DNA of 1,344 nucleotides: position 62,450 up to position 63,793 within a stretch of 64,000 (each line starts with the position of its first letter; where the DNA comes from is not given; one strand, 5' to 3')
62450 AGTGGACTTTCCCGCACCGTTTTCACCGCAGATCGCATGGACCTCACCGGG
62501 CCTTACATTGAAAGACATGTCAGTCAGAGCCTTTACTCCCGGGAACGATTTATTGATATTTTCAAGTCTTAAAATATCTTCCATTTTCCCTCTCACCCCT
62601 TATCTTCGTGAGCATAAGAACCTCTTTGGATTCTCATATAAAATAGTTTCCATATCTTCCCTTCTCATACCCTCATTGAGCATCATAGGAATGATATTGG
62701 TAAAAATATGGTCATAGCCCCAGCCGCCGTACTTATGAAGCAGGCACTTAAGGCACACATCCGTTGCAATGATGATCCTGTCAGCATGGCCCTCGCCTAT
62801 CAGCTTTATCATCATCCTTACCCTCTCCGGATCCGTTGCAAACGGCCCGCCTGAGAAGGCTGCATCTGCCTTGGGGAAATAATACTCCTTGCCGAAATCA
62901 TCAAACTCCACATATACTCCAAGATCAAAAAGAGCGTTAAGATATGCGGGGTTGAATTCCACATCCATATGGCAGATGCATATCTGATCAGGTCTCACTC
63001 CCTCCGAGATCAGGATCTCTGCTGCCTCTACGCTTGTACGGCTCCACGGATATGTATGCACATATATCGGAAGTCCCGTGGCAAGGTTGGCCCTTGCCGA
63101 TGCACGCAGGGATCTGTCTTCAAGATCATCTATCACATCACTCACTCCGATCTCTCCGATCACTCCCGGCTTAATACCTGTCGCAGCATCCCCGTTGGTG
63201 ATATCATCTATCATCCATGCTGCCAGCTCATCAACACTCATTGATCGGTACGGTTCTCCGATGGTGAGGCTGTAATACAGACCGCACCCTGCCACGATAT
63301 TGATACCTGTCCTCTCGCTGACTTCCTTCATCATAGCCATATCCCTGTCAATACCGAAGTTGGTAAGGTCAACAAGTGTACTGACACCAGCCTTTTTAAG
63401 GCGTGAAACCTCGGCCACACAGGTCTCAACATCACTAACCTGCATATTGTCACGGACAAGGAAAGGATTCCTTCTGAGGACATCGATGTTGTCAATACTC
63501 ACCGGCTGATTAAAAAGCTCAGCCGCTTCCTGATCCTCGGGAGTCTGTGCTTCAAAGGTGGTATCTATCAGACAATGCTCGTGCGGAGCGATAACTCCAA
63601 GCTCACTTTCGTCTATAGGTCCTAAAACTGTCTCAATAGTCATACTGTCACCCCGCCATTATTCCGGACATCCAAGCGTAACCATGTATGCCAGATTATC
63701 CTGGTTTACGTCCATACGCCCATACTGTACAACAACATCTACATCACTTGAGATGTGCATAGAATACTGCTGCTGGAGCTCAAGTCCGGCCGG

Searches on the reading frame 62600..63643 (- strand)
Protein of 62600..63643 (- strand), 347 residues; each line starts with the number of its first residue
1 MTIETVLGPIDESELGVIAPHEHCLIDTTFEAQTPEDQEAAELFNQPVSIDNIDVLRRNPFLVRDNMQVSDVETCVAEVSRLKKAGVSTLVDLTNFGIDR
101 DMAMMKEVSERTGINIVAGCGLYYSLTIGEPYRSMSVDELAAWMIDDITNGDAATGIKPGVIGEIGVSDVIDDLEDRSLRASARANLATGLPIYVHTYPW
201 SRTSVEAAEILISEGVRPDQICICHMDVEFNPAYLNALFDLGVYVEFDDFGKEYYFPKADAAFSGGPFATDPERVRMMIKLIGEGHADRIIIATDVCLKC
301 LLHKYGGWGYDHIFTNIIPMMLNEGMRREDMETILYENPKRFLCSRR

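Call 53: find_encoding_contigs(protein=window:62600-63643:-, flank=10000, max_places=4)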
Protein window:62600-63643:- (347 aa): 3 contigs read that carry it; 3 places shown.
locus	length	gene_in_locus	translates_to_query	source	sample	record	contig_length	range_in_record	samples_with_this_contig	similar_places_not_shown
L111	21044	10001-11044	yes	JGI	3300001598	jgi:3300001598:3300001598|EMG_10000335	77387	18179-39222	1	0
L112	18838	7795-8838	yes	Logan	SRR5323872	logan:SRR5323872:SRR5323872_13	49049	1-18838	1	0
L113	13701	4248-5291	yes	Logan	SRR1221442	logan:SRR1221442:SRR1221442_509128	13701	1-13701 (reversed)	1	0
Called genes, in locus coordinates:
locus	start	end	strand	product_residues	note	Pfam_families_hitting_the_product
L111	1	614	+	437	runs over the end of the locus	PF17820:PDZ_6, PF19238:Radical_SAM_2, PF04055:Radical_SAM (faint), PF04459:DUF512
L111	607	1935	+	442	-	PF00071:Ras (faint), PF01926:MMR_HSR1, PF02421:FeoB_N, PF00009:GTP_EFTU, PF01926:MMR_HSR1, PF02421:FeoB_N, PF04548:AIG1 (weak), PF14714:KH_dom-like, +3 more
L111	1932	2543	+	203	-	PF02660:G3P_acyltransf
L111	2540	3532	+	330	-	PF01210:NAD_Gly3P_dh_N, PF02558:ApbA (weak), PF03807:F420_oxidored, PF07479:NAD_Gly3P_dh_C, PF20618:GPD_NAD_C_bact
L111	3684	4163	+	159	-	PF00075:RNase_H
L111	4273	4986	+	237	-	PF01081:Aldolase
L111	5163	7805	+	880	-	PF01411:tRNA-synt_2c, PF07973:tRNA_SAD, PF02272:DHHA1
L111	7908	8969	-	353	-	-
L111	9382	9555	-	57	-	-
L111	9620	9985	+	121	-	PF07100:ASRT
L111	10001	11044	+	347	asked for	PF02126:PTE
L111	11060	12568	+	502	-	PF09818:ABC_ATPase (faint), PF00005:ABC_tran, PF13304:AAA_21 (faint), PF00005:ABC_tran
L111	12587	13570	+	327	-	PF02653:BPD_transp_2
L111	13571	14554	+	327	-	PF02653:BPD_transp_2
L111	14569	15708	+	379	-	PF13407:Peripla_BP_4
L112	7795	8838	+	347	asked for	PF02126:PTE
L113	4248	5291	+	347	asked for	PF02126:PTE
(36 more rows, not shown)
